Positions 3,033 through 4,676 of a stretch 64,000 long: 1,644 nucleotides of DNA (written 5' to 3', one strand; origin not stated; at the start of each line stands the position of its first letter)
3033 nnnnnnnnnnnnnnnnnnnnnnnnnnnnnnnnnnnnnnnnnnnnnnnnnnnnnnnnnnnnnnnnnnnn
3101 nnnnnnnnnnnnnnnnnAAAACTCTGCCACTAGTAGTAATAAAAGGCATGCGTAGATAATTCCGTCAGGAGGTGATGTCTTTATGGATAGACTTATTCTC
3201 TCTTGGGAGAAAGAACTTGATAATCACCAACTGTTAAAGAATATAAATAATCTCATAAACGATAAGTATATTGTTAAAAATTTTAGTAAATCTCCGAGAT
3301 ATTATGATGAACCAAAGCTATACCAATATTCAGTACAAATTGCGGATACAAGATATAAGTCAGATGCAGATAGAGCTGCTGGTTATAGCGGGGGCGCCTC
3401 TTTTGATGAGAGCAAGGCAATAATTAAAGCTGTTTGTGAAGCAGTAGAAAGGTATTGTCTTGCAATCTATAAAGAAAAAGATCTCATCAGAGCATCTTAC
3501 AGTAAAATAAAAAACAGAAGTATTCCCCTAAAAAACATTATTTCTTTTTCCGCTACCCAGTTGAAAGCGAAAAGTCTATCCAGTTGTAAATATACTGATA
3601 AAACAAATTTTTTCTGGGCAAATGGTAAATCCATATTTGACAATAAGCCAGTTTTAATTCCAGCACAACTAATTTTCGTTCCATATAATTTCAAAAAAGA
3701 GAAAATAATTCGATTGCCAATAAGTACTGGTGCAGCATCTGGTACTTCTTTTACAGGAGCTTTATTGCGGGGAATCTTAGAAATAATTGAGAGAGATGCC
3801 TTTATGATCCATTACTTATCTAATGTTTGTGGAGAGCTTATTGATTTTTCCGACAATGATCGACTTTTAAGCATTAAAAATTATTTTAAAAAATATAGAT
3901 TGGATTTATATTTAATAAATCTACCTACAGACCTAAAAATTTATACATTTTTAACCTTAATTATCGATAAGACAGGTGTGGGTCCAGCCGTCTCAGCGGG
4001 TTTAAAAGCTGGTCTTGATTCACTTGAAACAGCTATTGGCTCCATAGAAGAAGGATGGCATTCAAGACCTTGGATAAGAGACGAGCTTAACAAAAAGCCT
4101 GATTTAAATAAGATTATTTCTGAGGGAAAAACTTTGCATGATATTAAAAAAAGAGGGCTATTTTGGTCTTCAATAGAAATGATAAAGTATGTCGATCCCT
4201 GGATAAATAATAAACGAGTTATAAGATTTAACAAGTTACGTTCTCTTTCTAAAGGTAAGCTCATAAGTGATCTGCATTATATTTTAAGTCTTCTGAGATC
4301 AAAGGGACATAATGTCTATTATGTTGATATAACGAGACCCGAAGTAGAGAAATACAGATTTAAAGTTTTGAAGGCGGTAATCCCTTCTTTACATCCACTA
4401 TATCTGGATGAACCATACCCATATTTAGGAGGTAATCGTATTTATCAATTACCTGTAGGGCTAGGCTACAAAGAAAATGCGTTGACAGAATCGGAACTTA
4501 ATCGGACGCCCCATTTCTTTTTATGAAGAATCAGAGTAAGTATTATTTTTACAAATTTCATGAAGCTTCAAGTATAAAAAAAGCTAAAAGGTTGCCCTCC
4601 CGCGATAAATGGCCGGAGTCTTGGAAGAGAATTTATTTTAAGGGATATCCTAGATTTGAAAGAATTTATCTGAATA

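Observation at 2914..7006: Compact LAP/TOMM cluster (precursor, standalone YcaO, SagB dehydrogenase) directly followed by an ABC-F ATPase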

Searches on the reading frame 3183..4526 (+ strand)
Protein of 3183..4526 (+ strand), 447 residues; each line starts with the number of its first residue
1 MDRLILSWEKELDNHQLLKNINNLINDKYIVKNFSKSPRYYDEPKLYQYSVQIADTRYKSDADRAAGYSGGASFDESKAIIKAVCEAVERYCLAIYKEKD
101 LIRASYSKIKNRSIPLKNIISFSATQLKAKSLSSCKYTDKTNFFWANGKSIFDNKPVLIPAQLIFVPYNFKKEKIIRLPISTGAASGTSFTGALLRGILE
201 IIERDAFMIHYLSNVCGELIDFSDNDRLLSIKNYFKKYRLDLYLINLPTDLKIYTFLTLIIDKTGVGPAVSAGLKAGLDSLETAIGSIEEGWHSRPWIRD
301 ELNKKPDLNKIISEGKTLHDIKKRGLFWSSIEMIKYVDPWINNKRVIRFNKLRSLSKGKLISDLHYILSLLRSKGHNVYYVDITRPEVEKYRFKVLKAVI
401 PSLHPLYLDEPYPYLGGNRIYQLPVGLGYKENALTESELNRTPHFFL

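Call 3: search_protein_families(library=pfam, proteins=[window:3183-4526:+], max_evalue=0.01)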
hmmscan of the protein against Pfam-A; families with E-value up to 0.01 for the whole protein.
window:3183-4526:+ (447 aa): 1 family
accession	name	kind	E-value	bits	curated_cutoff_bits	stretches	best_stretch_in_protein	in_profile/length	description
PF02624.21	YcaO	-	1.1e-45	156.9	25.7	1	71-404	2-325/325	YcaO cyclodehydratase, ATP-ad Mg2+-binding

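Call 4: search_protein_families(library=ncbifam, proteins=[window:3183-4526:+], max_evalue=0.01)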
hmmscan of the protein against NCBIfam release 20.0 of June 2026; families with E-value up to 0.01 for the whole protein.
window:3183-4526:+ (447 aa): 3 families
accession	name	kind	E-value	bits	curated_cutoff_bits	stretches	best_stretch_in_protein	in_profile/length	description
TIGR03604.1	TOMM_cyclo_SagD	subfamily_domain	2e-71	240.9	219.25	1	71-444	1-374/377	thiazole/oxazole-forming peptide maturase, SagD family component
TIGR03266.1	methan_mark_1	equivalog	1.3e-26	93.4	365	1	62-259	48-232/376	YcaO-related McrA-glycine thioamidation protein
TIGR00702.1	TIGR00702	domain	2.7e-10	39.9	75.65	1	65-216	47-190/377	YcaO-type kinase domain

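Call 13: find_homologous_proteins(query=window:3183-4526:+)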
Query window:3183-4526:+ (447 aa): 186 proteins with E <= 0.001 among 8000 candidates; the best 120 are listed.
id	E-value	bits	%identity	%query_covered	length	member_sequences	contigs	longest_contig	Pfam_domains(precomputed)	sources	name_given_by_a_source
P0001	1.7e-298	1008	100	100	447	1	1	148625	PF02624.22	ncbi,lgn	-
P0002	4.5e-185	634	65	95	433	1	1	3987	PF02624.22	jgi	jgi:ribosomal protein S12 methylthiotransferase accessory factor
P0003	4.9e-182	624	65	96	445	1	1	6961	PF02624.22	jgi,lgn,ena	-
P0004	4.0e-177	608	61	96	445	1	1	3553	PF02624.22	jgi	jgi:ribosomal protein S12 methylthiotransferase accessory factor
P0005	1.0e-172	593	64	93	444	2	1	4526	PF02624.22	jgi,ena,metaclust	metaclust:\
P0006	1.6e-162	560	57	99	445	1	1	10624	PF02624.22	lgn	-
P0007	1.6e-159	550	56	96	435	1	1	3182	PF02624.22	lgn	-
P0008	1.6e-157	543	56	98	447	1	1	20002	PF02624.22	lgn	-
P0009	1.8e-156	540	55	99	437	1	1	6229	PF02624.22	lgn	-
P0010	5.8e-156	538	57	94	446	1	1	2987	PF02624.22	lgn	-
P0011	7.1e-156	538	55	97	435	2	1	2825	PF02624.22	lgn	-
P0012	7.5e-152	524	50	98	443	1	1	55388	PF02624.22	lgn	-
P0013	1.2e-149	517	55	94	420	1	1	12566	PF02624.22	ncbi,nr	ncbi:MAG: YcaO-like family protein [Patescibacteria group bacterium]|nr:YcaO-like family protein [Pa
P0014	2.8e-121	424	48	97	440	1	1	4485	PF02624.22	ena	-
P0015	1.3e-108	382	43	98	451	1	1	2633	PF02624.22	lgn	-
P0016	1.7e-108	382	47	96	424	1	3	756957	PF02624.22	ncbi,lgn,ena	-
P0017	2.8e-107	378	46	97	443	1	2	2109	PF02624.22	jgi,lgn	-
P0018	4.1e-105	370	43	93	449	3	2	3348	PF02624.22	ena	-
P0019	1.6e-102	362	42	98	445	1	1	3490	PF02624.22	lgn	-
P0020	1.1e-101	359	45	96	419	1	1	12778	PF02624.22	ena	-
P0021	4.3e-96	341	44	94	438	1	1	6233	PF02624.22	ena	-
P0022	6.2e-95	337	44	94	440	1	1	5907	PF02624.22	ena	-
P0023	1.7e-94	335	43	94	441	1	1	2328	PF02624.22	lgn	-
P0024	1.5e-93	332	44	91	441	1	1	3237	PF02624.22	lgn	-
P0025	3.3e-93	331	46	82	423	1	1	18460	PF02624.22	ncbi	ncbi:MAG: YcaO-like family protein [Patescibacteria group bacterium]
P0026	6.4e-92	327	41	99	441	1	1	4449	PF02624.22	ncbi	-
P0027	2.3e-91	325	43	91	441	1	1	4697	PF02624.22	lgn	-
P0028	2.9e-91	325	41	94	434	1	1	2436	PF02624.22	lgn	-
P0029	9.9e-91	323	41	98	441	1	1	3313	PF02624.22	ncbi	-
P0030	1.0e-89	320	41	97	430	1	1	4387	PF02624.22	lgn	-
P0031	9.8e-88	313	40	98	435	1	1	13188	PF02624.22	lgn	-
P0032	5.9e-87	311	42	95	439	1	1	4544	PF02624.22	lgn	-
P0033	6.5e-87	310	41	94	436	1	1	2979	PF02624.22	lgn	-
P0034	2.0e-86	309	42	95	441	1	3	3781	PF02624.22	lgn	-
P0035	7.0e-86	307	41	94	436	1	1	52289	PF02624.22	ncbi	ncbi:MAG: YcaO-like family protein [bacterium]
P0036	7.4e-86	307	40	94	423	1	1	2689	PF02624.22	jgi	-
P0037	1.0e-85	307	39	93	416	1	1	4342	PF02624.22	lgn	-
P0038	6.3e-85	304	40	93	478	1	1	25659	PF02624.22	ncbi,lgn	-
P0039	7.7e-85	304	39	99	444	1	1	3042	PF02624.22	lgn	-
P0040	1.6e-84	303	40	98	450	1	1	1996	PF02624.22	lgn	-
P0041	1.6e-84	303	40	95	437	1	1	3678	PF02624.22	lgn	-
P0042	1.8e-84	302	40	98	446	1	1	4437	PF02624.22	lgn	-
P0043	3.0e-84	302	40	95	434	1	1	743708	PF02624.22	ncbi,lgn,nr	ncbi:MAG: YcaO-like family protein [Candidatus Daviesbacteria bacterium]|nr:YcaO-like family protein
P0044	9.6e-84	300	39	91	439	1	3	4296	PF02624.22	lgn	-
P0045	2.4e-83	299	40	95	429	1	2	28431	PF02624.22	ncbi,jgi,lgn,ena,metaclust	metaclust:\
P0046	4.4e-83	298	45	82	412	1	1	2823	PF02624.22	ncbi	-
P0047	4.7e-83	298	36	100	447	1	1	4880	PF02624.22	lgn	-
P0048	4.9e-83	298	41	94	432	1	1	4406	PF02624.22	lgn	-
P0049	5.5e-83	297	37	96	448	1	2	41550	PF02624.22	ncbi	-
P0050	6.1e-83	297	37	98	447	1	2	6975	PF02624.22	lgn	-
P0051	6.9e-83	297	38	95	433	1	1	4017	PF02624.22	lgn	-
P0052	8.2e-83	297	40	98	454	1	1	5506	PF02624.22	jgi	-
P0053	9.8e-83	297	39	100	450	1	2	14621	PF02624.22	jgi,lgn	jgi:ribosomal protein S12 methylthiotransferase accessory factor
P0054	1.1e-82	297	38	96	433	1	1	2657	PF02624.22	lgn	-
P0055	1.7e-82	296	36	98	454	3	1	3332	PF02624.22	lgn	-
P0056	1.8e-82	296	37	100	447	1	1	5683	PF02624.22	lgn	-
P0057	4.9e-82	294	38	98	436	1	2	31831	PF02624.22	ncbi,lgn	-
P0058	6.7e-82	294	37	94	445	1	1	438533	PF02624.22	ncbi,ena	-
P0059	1.0e-81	293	38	97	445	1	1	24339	PF02624.22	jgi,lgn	jgi:ribosomal protein S12 methylthiotransferase accessory factor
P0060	1.4e-81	293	38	95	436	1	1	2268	PF02624.22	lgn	-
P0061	2.1e-81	292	39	97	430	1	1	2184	PF02624.22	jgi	jgi:ribosomal protein S12 methylthiotransferase accessory factor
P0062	4.3e-81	291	41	93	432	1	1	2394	PF02624.22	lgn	-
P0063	8.5e-81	290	37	98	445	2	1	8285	PF02624.22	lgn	-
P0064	4.0e-80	288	40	94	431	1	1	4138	PF02624.22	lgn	-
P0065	7.9e-80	287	36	98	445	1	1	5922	PF02624.22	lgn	-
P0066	9.3e-79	284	37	97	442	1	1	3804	PF02624.22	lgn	-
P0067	1.2e-78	283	36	95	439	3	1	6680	PF02624.22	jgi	-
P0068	1.3e-78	283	39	91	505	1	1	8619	PF02624.22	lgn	-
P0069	1.9e-78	283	39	94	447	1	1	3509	PF02624.22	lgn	-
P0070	2.0e-78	282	39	94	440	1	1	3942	PF02624.22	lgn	-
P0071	2.1e-78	282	40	96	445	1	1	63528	PF02624.22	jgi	jgi:ribosomal protein S12 methylthiotransferase accessory factor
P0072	2.7e-78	282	39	93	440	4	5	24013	PF02624.22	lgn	-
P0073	1.2e-77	280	37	88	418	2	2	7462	PF02624.22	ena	-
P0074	1.5e-77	280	38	98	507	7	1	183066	PF02624.22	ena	-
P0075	2.7e-77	279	37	98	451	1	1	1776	PF02624.22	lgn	-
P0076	4.1e-77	278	38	96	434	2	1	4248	PF02624.22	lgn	-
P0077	4.8e-76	275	36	98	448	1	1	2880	PF02624.22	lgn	-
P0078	6.1e-76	274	34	96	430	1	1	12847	PF02624.22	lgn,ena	-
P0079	1.3e-75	273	36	97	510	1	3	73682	PF02624.22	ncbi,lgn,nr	ncbi:YcaO-like family protein [Candidatus Giovannonibacteria bacterium]|nr:YcaO-like family protein 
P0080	3.3e-75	272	35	98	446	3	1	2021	PF02624.22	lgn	-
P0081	1.0e-74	270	36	96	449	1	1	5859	PF02624.22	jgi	-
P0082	2.8e-74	269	38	93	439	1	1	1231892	PF02624.22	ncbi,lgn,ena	-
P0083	5.2e-74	268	35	98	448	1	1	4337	PF02624.22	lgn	-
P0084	2.7e-73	266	38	94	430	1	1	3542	PF02624.22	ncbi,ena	-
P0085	6.4e-73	264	36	98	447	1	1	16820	PF02624.22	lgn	-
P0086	1.5e-72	263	34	98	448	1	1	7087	PF02624.22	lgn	-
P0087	2.0e-72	263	38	98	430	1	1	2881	PF02624.22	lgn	-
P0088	5.7e-72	261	36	93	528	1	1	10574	PF02624.22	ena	-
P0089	6.6e-72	261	34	100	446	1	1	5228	PF02624.22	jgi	-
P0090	9.2e-72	261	36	96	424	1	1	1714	PF02624.22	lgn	-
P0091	2.2e-71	259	34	98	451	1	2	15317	PF02624.22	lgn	-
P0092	6.2e-71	258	35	98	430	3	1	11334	PF02624.22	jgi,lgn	jgi:ribosomal protein S12 methylthiotransferase accessory factor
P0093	1.1e-70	257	39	87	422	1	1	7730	PF02624.22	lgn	-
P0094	3.4e-69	252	37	94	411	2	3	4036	PF02624.22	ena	-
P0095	6.9e-69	251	36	96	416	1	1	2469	PF02624.22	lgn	-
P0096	8.0e-69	251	35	91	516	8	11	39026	PF02624.22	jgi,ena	-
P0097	1.8e-68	250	35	96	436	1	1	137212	PF02624.22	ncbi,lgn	ncbi:MAG TPA: YcaO-like family protein [Patescibacteria group bacterium]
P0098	4.1e-68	249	35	96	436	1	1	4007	PF02624.22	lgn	-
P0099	8.0e-68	248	36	95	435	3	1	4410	PF02624.22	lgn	-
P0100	8.4e-68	247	36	91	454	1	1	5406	PF02624.22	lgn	-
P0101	3.5e-66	242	33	95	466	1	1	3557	PF02624.22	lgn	-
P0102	3.8e-66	242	35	94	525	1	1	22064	PF02624.22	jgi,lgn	jgi:ribosomal protein S12 methylthiotransferase accessory factor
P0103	1.5e-65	240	39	94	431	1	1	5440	PF02624.22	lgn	-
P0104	2.0e-65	240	36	91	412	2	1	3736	PF02624.22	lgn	-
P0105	3.2e-65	239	35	96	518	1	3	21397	PF02624.22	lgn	-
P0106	5.4e-64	235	33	98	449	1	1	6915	PF02624.22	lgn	-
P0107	9.7e-64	234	36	94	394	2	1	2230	PF02624.22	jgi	-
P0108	5.5e-63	232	33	96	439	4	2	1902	PF02624.22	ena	-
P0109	9.4e-63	231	36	92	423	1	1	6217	PF02624.22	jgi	jgi:ribosomal protein S12 methylthiotransferase accessory factor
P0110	3.2e-62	229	33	97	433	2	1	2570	PF02624.22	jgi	-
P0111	4.5e-60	222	33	97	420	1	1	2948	PF02624.22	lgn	-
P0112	1.6e-59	220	36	90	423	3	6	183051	PF02624.22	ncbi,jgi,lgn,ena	-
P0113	7.5e-59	218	40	67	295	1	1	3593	PF02624.22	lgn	-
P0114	1.4e-57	214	34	96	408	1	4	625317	PF02624.22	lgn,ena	-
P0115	7.5e-57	211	34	89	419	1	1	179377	PF02624.22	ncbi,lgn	-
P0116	3.9e-56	209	33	100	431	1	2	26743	PF02624.22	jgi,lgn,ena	-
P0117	5.2e-56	209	38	78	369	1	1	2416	PF02624.22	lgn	-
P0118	5.6e-55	205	34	91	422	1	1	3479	PF02624.22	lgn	-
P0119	8.7e-55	205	32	94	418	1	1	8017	PF02624.22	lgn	-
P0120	2.3e-54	203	33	91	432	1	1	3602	PF02624.22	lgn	-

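Call 15: find_encoding_contigs(protein=P0001, flank=10000, max_places=3)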
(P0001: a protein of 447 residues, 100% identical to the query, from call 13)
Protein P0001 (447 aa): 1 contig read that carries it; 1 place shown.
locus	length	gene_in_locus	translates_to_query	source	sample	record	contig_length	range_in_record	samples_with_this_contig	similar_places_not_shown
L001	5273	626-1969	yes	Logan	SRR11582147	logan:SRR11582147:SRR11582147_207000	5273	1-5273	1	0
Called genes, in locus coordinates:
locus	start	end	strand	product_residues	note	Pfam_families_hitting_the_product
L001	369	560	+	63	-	-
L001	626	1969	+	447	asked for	PF02624:YcaO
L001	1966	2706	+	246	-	PF00881:Nitroreductase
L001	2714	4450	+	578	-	PF00005:ABC_tran, PF02463:SMC_N (faint), PF13175:AAA_15 (faint), PF13191:AAA_16 (faint), PF13476:AAA_23 (faint), PF13555:AAA_29 (faint), PF12848:ABC_tran_Xtn, PF00005:ABC_tran, +3 more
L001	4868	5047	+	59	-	PF13683:rve_3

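Call 16: find_encoding_contigs(protein=P0008, flank=8000, max_places=3)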
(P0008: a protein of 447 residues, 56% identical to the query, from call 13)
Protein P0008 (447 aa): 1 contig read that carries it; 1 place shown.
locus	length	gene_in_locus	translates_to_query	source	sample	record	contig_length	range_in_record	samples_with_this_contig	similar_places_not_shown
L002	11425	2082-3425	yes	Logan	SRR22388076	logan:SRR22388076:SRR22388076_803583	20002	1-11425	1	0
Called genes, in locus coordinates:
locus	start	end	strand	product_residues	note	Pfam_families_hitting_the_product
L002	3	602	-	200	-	?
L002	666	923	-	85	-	-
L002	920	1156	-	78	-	-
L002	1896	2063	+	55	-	-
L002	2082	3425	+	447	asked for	PF02624:YcaO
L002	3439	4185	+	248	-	PF00881:Nitroreductase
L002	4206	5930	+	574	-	PF03193:RsgA_GTPase (faint), PF00005:ABC_tran, PF02463:SMC_N (faint), PF13175:AAA_15 (faint), PF13476:AAA_23 (weak), PF13555:AAA_29 (faint), PF12848:ABC_tran_Xtn (weak), PF00005:ABC_tran, +4 more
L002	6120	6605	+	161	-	-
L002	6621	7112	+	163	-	-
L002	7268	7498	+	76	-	-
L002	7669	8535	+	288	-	-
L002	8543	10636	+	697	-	PF17210:SdrD_B (weak)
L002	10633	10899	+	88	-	-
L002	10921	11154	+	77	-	-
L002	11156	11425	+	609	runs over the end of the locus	-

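Call 17: find_encoding_contigs(protein=P0012, flank=8000, max_places=3)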
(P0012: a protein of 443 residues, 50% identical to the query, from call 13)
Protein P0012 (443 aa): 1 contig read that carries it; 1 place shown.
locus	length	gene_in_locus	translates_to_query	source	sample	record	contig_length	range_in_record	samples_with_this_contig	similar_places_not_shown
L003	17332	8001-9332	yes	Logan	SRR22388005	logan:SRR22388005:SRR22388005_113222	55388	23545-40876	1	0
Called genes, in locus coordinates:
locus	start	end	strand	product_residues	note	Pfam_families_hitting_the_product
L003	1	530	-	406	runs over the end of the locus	-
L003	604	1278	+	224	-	-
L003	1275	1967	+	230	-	-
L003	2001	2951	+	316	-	-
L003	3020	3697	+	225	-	-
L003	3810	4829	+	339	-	-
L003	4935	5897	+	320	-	-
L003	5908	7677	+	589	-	-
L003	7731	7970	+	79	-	-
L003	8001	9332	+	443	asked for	PF02624:YcaO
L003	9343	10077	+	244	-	PF00881:Nitroreductase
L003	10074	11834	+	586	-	PF03193:RsgA_GTPase (faint), PF00005:ABC_tran, PF02463:SMC_N (weak), PF13191:AAA_16 (faint), PF13555:AAA_29 (faint), PF00006:ATP-synt_ab (faint), PF12848:ABC_tran_Xtn, PF00005:ABC_tran, +5 more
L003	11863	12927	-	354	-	PF00348:polyprenyl_synt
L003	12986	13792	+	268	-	PF00398:RrnaAD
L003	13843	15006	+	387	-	PF00579:tRNA-synt_1b, PF22421:SYY_C-terminal, PF01479:S4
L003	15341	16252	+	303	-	PF14402:7TM_transglut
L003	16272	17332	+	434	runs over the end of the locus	PF14397:ATPgrasp_ST, PF02655:ATP-grasp_3 (faint), PF08443:RimK (faint), PF05618:RimB-like (faint)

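Call 23: find_related_loci(query=A2, collection=genome_contigs, flank=6000)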
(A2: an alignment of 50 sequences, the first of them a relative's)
Query A2 (447 aa) in genome_contigs; peptide patterns used: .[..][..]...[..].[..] (x = any residue, [..] = any of these).
302 stretches matched a pattern; 268 encode a relative of the query (tblastn E <= 1e-3); the best 80 are kept; 80 distinct loci.
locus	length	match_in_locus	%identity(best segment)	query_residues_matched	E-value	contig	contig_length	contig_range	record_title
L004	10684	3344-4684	53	1-447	3e-155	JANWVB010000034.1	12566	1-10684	MAG: Patescibacteria group bacterium isolate SKYG105 NODE_34_length_12566_cov_2.947874, whole genome shotgun sequence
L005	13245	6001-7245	43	27-447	8e-101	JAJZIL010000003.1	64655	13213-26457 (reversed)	MAG: bacterium isolate LSA3.bin44 NODE_512_length_64655_cov_1.725824, whole genome shotgun sequence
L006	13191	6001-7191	44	40-447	8e-98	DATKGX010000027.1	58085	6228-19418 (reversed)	MAG TPA_asm: Patescibacteria group bacterium isolate SMAG_U14562 k141_116778, whole genome shotgun sequence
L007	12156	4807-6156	43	4-446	1e-108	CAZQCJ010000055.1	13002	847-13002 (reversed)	MAG TPA_asm: uncultured Gammaproteobacteria bacterium isolate SRP067234_co1_244 genome assembly, contig: k99_628415, who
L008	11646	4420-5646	43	33-447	6e-97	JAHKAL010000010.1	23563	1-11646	MAG: Patescibacteria group bacterium isolate Undefined_mixed_planktonic.mb.4 Undefined_mixed_pla.mb.4_k141_190212, whole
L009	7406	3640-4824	40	40-447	3e-96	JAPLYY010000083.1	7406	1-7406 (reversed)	MAG: Candidatus Shapirobacteria bacterium isolate LacPavin_0920_WC90_MAG_39_8 LacPavin_0920_WC90_scaffold_1731076, whole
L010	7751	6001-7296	40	14-447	6e-92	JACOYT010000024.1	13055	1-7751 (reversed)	MAG: Candidatus Roizmanbacteria bacterium isolate NC_groundwater_186_Ag_S-0.1um_43_13 S4_GD2017_2_S1_scaffold_4870, whol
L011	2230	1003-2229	39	21-424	1e-93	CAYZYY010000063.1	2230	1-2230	MAG TPA_asm: uncultured Candidatus Saccharibacteria bacterium isolate binchicken_co129_17 genome assembly, contig: NODE_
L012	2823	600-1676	45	81-447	9e-91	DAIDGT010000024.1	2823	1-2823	MAG TPA_asm: bacterium isolate clean329 NODE_24_length_2823_cov_2.454843, whole genome shotgun sequence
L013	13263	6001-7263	40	24-447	2e-87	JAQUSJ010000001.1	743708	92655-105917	MAG: Candidatus Daviesbacteria bacterium isolate STD1_94 NODE_9_length_743708_cov_15.213565_Sandtown_D1, whole genome sh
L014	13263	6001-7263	38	30-447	2e-86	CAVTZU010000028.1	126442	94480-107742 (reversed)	MAG: Candidatus Bathyarchaeota archaeon isolate MFD04408.bin.2.62 genome assembly, contig: contig_48274, whole genome sh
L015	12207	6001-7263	38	24-447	2e-86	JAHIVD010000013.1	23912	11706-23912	MAG: Patescibacteria group bacterium isolate MM_PC_MetaG.mb.55 MM_PC_MetaG.mb.55_k141_383342, whole genome shotgun seque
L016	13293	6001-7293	38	10-447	4e-86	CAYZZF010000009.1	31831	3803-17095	MAG TPA_asm: uncultured Gammaproteobacteria bacterium isolate SRP093762_co1_95 genome assembly, contig: NODE_855_length_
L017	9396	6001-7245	38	30-447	9e-86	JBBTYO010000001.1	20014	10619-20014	MAG: Patescibacteria group bacterium isolate H41-bin094_1 H41_bin094_1_000000000001, whole genome shotgun sequence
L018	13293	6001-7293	41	9-447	1e-107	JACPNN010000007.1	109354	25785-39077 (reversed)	MAG: Candidatus Aenigmatarchaeota archaeon isolate NC_groundwater_576_Ag_S-0.2um_47_17 S36_SO-2_scaffold_55380, whole ge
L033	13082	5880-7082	35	26-444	5e-76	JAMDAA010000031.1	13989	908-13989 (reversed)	MAG: Patescibacteria group bacterium isolate FK_Sedi_B_Bin.274 NODE_16874_length_13989_cov_16.0853, whole genome shotgun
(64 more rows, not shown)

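Call 28: find_related_loci(query=window:3183-4526:+, collection=metagenome_contigs, flank=5000)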
Query window:3183-4526:+ (447 aa) in metagenome_contigs; peptide patterns used: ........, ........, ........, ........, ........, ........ (x = any residue, [..] = any of these).
600 stretches matched a pattern, but none encodes a relative of the query by tblastn (E <= 1e-3).

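Call 29: find_encoding_contigs(protein=P0006, flank=6000, max_places=2)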
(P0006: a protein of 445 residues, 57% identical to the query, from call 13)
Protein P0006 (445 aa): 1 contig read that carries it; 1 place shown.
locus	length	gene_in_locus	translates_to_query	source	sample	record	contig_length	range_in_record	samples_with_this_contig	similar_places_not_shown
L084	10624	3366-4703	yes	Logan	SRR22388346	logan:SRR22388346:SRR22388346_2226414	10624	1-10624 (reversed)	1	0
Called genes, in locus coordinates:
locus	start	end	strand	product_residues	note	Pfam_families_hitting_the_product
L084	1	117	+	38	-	?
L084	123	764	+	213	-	-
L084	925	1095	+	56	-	-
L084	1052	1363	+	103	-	PF05402:PqqD (weak)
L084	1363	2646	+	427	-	PF00733:Asn_synthase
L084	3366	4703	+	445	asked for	PF02624:YcaO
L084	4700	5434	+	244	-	PF00881:Nitroreductase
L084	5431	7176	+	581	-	PF00005:ABC_tran, PF00006:ATP-synt_ab (faint), PF02463:SMC_N (weak), PF05729:NACHT (faint), PF13175:AAA_15 (faint), PF13304:AAA_21 (faint), PF12848:ABC_tran_Xtn (weak), PF00005:ABC_tran, +3 more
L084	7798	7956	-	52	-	-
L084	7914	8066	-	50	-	-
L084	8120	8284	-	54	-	-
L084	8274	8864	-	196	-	PF01725:Ham1p_like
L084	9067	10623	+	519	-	?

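Call 30: find_encoding_contigs(protein=P0009, flank=6000, max_places=2)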
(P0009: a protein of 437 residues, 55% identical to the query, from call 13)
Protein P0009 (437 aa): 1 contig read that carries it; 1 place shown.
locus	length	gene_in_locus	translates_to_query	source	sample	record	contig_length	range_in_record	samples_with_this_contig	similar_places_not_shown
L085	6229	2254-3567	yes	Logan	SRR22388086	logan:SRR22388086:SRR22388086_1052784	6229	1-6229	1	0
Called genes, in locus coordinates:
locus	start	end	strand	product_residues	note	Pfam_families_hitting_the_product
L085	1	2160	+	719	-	?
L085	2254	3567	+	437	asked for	PF02624:YcaO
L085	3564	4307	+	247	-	PF00881:Nitroreductase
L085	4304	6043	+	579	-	PF00005:ABC_tran, PF02463:SMC_N, PF13175:AAA_15 (faint), PF13191:AAA_16 (faint), PF13476:AAA_23 (faint), PF13555:AAA_29 (faint), PF05729:NACHT (faint), PF00005:ABC_tran, +3 more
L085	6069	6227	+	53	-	?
